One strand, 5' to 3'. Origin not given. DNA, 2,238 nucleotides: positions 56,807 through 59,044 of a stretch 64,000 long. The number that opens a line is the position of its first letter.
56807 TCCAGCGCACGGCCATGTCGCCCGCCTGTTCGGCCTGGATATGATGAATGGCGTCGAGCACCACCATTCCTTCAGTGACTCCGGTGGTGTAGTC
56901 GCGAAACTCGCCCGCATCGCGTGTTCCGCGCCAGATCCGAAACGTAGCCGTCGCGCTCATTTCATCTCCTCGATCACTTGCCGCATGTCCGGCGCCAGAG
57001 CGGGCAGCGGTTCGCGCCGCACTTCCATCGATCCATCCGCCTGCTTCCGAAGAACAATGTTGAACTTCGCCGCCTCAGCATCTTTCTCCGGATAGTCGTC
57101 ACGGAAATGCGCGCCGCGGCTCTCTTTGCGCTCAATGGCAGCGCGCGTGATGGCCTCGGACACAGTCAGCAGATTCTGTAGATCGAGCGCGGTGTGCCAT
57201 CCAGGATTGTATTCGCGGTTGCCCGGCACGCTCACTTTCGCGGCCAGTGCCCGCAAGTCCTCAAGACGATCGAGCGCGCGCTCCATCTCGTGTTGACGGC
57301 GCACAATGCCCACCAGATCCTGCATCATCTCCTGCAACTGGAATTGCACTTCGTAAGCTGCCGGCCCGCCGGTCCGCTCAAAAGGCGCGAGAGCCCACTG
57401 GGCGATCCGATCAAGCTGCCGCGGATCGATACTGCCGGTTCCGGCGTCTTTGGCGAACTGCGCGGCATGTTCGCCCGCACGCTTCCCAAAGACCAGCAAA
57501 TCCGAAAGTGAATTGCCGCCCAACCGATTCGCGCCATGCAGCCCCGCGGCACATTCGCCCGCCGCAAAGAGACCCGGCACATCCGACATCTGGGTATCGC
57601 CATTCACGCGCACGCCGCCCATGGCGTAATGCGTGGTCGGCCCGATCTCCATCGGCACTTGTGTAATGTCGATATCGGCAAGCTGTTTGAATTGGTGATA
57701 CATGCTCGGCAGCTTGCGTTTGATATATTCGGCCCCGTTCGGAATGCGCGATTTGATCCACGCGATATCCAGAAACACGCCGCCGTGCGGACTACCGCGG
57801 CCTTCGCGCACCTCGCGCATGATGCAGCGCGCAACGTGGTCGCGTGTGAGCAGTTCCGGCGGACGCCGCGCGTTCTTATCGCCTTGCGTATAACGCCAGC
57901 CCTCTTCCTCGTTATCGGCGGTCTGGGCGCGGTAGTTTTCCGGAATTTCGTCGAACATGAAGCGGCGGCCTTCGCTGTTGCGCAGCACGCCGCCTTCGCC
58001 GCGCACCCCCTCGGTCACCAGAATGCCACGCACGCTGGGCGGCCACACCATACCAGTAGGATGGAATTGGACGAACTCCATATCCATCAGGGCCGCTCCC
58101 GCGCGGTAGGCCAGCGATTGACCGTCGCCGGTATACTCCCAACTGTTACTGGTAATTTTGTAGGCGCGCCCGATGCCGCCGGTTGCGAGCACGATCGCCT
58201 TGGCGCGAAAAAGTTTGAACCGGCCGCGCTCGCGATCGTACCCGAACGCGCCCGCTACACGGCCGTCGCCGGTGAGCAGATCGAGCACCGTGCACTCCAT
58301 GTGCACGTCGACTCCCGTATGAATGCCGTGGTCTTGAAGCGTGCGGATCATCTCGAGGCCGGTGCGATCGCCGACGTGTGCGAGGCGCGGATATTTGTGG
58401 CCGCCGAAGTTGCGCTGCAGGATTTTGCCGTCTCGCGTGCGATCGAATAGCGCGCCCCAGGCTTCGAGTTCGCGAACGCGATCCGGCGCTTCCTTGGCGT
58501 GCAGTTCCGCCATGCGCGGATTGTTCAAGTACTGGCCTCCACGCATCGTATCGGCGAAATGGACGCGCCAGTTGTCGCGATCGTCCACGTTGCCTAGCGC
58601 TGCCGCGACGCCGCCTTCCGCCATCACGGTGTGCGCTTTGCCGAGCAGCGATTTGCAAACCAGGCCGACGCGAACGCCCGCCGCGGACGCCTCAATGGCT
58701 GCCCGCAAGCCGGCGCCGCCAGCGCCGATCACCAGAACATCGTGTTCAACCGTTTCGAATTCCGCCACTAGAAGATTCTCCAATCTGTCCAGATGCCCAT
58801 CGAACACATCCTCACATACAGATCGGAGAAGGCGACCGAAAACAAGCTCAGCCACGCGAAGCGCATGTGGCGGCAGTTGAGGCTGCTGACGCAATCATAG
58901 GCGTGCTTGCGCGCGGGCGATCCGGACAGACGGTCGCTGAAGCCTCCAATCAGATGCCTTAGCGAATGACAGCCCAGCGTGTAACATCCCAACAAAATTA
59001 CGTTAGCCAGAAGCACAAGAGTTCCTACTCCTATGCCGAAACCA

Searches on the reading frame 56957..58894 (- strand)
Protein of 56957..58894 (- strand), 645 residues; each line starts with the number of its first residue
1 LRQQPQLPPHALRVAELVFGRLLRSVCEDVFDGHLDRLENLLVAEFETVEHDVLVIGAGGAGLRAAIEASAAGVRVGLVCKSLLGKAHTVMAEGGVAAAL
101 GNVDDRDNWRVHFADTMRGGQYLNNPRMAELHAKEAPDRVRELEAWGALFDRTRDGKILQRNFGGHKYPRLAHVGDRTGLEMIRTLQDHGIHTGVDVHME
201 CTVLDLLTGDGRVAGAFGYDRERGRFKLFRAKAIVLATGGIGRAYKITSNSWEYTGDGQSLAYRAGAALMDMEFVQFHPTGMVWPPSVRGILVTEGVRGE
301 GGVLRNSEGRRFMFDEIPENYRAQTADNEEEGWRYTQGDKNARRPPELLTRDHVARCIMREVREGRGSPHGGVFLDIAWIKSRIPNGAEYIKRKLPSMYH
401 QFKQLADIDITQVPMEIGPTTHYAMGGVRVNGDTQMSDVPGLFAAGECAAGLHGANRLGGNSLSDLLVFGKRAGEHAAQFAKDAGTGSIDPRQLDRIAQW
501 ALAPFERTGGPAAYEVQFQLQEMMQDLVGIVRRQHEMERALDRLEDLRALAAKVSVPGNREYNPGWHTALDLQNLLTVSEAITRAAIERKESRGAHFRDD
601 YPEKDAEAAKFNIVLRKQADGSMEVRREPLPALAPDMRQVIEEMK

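Call 45: search_protein_families(library=pfam, proteins=[window:56957-58894:-], max_evalue=0.0001)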
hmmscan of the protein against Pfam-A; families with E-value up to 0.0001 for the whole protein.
window:56957-58894:- (645 aa): 5 families
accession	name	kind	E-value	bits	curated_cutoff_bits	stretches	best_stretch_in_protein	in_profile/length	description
PF00890.30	FAD_binding_2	-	2.1e-94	317.5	20.4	1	52-463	1-414/414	FAD binding domain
PF02910.25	Succ_DH_flav_C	-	8.5e-27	94.1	20.8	1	519-630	3-116/130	Fumarate reductase flavoprotein C-term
PF07992.20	Pyr_redox_2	-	9.6e-09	35.5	26.1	1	51-244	1-113/291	Pyridine nucleotide-disulphide oxidoreductase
PF03486.20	HI0933_like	-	9.4e-08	32.2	50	0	51-81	1-31/244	HI0933-like protein Rossmann domain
PF01266.30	DAO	-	1.8e-06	28.2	27.9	1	52-239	1-203/353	FAD dependent oxidoreductase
